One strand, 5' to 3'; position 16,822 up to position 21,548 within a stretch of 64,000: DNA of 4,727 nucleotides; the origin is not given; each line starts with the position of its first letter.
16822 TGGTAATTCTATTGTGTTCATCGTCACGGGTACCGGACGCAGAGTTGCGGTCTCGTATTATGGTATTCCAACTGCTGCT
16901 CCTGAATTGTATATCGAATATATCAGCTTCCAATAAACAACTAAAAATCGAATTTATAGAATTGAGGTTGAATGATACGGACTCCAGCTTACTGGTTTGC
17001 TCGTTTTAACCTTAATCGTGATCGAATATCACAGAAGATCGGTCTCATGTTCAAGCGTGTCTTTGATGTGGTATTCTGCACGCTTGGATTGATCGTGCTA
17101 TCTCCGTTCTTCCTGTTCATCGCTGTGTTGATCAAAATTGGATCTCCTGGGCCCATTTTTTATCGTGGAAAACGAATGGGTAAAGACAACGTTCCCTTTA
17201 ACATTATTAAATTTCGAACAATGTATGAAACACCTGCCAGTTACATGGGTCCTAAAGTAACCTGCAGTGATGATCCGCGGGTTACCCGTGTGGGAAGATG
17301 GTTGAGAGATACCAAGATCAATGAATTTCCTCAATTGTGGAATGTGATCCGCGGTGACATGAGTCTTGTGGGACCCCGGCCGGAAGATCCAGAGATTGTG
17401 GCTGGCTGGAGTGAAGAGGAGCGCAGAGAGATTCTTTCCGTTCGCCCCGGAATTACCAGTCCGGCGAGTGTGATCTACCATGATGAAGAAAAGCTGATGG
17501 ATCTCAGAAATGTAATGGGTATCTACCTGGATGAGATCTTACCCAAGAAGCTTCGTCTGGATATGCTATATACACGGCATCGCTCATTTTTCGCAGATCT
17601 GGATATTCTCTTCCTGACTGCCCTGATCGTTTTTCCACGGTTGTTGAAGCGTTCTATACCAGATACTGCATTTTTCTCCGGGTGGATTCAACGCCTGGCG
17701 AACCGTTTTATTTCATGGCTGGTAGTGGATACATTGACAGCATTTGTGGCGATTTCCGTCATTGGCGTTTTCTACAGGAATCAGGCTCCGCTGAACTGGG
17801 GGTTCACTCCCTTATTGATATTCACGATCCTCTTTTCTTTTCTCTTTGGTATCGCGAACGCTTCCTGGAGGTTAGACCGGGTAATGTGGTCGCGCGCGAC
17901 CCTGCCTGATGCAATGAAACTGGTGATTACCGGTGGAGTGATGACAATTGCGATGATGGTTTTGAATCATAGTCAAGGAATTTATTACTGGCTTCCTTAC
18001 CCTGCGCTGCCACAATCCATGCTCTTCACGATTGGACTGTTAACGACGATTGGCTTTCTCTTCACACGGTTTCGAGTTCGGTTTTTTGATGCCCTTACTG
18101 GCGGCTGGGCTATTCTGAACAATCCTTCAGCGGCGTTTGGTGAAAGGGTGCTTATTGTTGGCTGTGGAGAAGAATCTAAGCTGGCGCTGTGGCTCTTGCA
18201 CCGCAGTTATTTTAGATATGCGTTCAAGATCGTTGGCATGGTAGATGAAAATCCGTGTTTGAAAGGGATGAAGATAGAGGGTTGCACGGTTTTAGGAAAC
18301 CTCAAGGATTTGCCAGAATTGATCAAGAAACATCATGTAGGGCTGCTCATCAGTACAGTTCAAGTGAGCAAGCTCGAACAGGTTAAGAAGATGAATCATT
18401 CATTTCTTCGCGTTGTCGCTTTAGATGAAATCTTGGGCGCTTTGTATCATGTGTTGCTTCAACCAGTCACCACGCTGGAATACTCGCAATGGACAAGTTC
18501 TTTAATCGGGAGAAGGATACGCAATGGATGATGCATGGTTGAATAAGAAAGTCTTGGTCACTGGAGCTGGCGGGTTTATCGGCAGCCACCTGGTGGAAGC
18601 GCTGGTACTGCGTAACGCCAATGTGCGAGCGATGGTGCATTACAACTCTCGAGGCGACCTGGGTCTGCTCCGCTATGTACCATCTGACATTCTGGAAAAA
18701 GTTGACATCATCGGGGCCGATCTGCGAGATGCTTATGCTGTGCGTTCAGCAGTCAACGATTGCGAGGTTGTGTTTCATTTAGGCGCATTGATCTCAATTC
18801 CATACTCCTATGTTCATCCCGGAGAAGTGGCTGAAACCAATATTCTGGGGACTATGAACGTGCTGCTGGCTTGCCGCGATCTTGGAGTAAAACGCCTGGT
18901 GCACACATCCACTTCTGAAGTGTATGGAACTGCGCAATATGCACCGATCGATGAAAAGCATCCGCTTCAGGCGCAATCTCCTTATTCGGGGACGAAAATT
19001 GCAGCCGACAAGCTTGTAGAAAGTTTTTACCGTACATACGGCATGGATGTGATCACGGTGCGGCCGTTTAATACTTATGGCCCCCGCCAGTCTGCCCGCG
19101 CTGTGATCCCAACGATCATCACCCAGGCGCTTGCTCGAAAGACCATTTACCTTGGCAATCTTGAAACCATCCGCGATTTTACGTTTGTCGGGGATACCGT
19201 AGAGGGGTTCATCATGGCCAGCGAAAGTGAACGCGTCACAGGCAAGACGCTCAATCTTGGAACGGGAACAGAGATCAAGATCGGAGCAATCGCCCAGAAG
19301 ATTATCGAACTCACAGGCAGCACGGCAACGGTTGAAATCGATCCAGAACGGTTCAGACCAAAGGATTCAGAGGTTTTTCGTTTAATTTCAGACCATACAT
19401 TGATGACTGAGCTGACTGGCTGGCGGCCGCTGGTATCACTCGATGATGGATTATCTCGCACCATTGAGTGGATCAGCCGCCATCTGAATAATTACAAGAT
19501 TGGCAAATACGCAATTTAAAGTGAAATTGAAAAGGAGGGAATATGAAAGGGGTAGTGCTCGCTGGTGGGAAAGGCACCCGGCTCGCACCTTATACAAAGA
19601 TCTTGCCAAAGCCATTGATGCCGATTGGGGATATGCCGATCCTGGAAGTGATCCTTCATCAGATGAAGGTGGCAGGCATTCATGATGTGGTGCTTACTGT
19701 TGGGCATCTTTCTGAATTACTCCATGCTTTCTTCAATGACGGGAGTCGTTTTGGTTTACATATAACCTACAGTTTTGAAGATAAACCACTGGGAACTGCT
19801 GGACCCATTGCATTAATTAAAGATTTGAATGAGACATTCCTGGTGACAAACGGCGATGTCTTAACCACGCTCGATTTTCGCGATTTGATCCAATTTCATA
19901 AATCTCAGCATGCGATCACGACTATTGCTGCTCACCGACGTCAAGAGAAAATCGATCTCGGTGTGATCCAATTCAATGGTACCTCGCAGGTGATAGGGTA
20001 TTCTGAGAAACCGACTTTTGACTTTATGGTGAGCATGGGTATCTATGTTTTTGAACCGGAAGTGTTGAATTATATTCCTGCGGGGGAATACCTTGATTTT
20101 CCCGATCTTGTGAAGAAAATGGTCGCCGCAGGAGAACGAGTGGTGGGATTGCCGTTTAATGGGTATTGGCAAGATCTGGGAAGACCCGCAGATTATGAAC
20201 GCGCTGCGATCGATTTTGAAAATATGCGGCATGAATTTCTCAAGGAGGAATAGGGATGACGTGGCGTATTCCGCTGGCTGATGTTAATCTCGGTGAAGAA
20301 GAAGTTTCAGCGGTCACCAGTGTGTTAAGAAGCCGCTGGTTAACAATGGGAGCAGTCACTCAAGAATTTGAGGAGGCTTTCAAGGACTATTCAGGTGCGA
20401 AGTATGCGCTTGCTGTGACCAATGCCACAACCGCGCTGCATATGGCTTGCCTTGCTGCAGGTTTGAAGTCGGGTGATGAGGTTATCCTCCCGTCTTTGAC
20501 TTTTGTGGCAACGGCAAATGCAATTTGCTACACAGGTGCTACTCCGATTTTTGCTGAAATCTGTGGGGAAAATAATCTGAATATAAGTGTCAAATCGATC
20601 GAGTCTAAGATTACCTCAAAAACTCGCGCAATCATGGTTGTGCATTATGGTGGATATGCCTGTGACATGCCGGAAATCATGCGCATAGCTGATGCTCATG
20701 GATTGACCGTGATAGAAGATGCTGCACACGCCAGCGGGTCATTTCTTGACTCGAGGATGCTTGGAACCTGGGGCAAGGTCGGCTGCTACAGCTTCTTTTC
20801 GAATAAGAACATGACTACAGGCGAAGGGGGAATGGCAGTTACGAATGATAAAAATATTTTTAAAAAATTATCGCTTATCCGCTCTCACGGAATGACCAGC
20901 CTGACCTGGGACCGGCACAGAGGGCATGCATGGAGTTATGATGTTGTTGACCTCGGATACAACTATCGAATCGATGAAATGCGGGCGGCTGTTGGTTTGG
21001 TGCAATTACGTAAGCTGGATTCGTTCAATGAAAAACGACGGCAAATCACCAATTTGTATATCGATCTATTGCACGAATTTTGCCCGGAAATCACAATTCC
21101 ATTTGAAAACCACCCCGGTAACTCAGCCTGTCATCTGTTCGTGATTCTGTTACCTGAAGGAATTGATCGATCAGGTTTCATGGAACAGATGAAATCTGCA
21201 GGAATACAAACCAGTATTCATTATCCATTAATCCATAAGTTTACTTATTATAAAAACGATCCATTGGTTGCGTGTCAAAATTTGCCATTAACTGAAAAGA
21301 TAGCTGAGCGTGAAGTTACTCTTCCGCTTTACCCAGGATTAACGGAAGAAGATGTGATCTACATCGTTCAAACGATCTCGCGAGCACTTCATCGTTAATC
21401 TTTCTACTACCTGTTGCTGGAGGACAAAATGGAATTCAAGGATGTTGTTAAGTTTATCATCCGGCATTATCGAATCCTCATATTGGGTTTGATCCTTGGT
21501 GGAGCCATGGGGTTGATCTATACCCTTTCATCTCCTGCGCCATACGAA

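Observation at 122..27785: Glycan-assembly island that encodes its own Thr/Pro-rich exported proteins: a candidate protein O-glycosylation system like an S-layer glycan locus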

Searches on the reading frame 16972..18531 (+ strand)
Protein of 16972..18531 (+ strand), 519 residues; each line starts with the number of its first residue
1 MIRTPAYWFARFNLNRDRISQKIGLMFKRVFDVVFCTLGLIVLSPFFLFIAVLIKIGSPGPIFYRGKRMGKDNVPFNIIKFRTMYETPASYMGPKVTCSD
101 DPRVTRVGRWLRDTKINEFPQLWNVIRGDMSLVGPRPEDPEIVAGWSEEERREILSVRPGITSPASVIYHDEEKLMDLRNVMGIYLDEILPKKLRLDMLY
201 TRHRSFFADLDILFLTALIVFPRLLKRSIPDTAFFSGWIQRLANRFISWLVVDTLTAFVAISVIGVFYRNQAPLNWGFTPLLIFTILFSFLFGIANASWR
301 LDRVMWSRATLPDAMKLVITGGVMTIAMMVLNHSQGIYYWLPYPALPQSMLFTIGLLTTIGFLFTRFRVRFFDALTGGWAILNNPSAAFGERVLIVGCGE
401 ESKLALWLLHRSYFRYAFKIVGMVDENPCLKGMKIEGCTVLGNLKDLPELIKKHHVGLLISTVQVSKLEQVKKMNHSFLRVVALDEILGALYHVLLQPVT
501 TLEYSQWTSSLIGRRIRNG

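Call 5: search_protein_families(library=pfam, proteins=[window:16972-18531:+], max_evalue=0.01)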
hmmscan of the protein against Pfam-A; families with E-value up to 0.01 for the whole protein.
window:16972-18531:+ (519 aa): 2 families
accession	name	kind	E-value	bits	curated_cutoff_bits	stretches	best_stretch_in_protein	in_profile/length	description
PF02397.22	Bac_transf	-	7.4e-58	195.5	27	1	28-221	1-178/179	Bacterial sugar transferase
PF13727.12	CoA_binding_3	-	1.1e-06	29.2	25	1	392-478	82-164/175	CoA-binding domain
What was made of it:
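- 16972..18531 (+): Priming polyprenyl-phosphate glycosyl-phosphotransferase with reversed domain order. Bac_transf 195.5 bits at residues 28-221 and CoA_binding_3 at 392-478 (call 5).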

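Call 7: search_protein_families(library=ncbifam, proteins=[window:16972-18531:+], max_evalue=0.01)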
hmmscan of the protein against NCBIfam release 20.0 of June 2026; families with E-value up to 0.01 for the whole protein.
window:16972-18531:+ (519 aa): 16 families
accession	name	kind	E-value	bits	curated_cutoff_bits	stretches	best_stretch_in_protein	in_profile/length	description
TIGR03025.1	EPS_sugtrans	subfamily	2e-75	254.7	295.55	2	22-221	252-439/445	exopolysaccharide biosynthesis polyprenyl glycosylphosphotransferase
TIGR03023.1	WcaJ_sugtrans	equivalog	7e-62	210.2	410.75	2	13-221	249-447/453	undecaprenyl-phosphate glucose phosphotransferase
TIGR03013.1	EpsB_2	subfamily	1.6e-49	169.2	393.35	1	24-220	251-436/443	TIGR03013 family XrtA/PEP-CTERM system glycosyltransferase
TIGR03022.1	WbaP_sugtrans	subfamily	1.6e-43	149.7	403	1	17-220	248-449/456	undecaprenyl-phosphate galactose phosphotransferase WbaP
NF052601.1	undeca_RfbP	equivalog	2.3e-42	145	330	1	20-222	37-238/244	undecaprenyl-phosphate galactose phosphotransferase family protein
NF041877.1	EPS_EpsZ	equivalog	1.6e-35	122.7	800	1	25-219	263-451/459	exopolysaccharide biosynthesis polyisoprenyl-phosphate hexose-1-phosphate transferase EpsZ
NF050817.1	PolSacchBiosHfsE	equivalog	1.8e-34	119.3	750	1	25-216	269-455/467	polysaccharide biosynthesis protein HfsE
NF007518.0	PRK10124.1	equivalog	1.3e-32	113.1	684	1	23-218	269-455/464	undecaprenyl-phosphate glucose phosphotransferase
NF045514.1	glycotran_HepC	equivalog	4.5e-24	85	140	1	18-137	107-211/220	heterocyst development glycosyltransferase HepC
NF011751.0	PRK15204.1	equivalog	2.1e-17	62.9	907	1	20-221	272-470/476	undecaprenyl-phosphate galactose phosphotransferase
NF003993.0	PRK05472.2-2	equivalog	0.00013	21.6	217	1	392-472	85-162/212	redox-sensing transcriptional repressor Rex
TIGR03570.1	NeuD_NnaD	subfamily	0.0003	20.4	160.8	1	393-463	2-67/202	NeuD/PglB/VioB family sugar acetyltransferase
NF003994.0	PRK05472.2-3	equivalog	0.0031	16.9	130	1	392-471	88-164/217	redox-sensing transcriptional repressor Rex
NF003990.0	PRK05472.1-4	equivalog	0.0042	16.7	233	1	393-471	87-162/214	redox-sensing transcriptional repressor Rex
NF003995.0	PRK05472.2-4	subfamily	0.0048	16.4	126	1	392-471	85-161/213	redox-sensing transcriptional repressor Rex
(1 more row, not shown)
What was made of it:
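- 16972..18531 (+): TIGR03025 254.7 bits (call 7).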

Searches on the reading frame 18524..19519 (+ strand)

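Call 5: search_protein_families(library=pfam, proteins=[window:18524-19519:+], max_evalue=0.01)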
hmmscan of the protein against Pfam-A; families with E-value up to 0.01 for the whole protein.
window:18524-19519:+ (331 aa): 9 families
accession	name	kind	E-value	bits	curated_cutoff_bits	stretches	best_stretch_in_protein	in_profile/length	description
PF16363.11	GDP_Man_Dehyd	-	1.1e-69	235.8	27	1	11-312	1-331/332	GDP-mannose 4,6 dehydratase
PF01370.27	Epimerase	-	1.6e-55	188.6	20.9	1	10-246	1-240/240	NAD dependent epimerase/dehydratase family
PF01073.25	3Beta_HSD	-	1.5e-26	93.5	22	1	11-234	1-230/280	3-beta hydroxysteroid dehydrogenase/isomerase family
PF02719.21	Polysacc_synt_2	-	2.2e-20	73.5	20.2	1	10-269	1-252/293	Polysaccharide biosynthesis protein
PF07993.18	NAD_binding_4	-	1.2e-15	57.9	20.1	1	12-186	1-209/258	Male sterility protein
PF13460.12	NAD_binding_10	-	3.4e-12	47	27.2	1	14-182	1-144/184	NAD(P)H-binding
PF04321.23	RmlD_sub_bind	-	3e-11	43.4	27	1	9-208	2-173/287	RmlD substrate binding domain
PF05368.20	NmrA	-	2e-06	28.1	27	1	7-129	2-106/298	NmrA-like family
PF00106.31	adh_short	-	2e-05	24.6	26.6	1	8-81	1-72/195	short chain dehydrogenase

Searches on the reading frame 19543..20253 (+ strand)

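Call 5: search_protein_families(library=pfam, proteins=[window:19543-20253:+], max_evalue=0.01)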
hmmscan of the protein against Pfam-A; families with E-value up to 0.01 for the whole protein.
window:19543-20253:+ (236 aa): 2 families
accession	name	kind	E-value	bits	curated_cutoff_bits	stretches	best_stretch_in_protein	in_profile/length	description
PF00483.29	NTP_transferase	-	2e-45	155.7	21.2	1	2-223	1-240/245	Nucleotidyl transferase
PF12804.13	NTP_transf_3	-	4.2e-09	37.2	27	1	3-132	1-124/160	MobA-like NTP transferase domain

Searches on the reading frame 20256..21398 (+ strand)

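Call 5: search_protein_families(library=pfam, proteins=[window:20256-21398:+], max_evalue=0.01)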
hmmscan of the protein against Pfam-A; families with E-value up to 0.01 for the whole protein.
window:20256-21398:+ (380 aa): 6 families
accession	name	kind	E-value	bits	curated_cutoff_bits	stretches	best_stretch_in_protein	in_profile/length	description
PF01041.23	DegT_DnrJ_EryC1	-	3.2e-120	402.1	19.8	1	12-374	3-359/360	DegT/DnrJ/EryC1/StrS aminotransferase family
PF00155.27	Aminotran_1_2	-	3.7e-08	33.4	19.7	1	35-166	44-196/361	Aminotransferase class I and II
PF01053.26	Cys_Met_Meta_PP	-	0.00012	21.2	27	1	35-166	54-184/381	Cys/Met metabolism PLP-dependent enzyme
PF01276.26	OKR_DC_1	-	0.0016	17.7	27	1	47-158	80-206/417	Orn/Lys/Arg decarboxylase, major domain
PF00266.25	Aminotran_5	-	0.0028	17.1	21.5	1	34-161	44-181/371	Aminotransferase class-V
PF01212.27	Beta_elim_lyase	-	0.0068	16.2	27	0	35-157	34-170/288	Beta-eliminating lyase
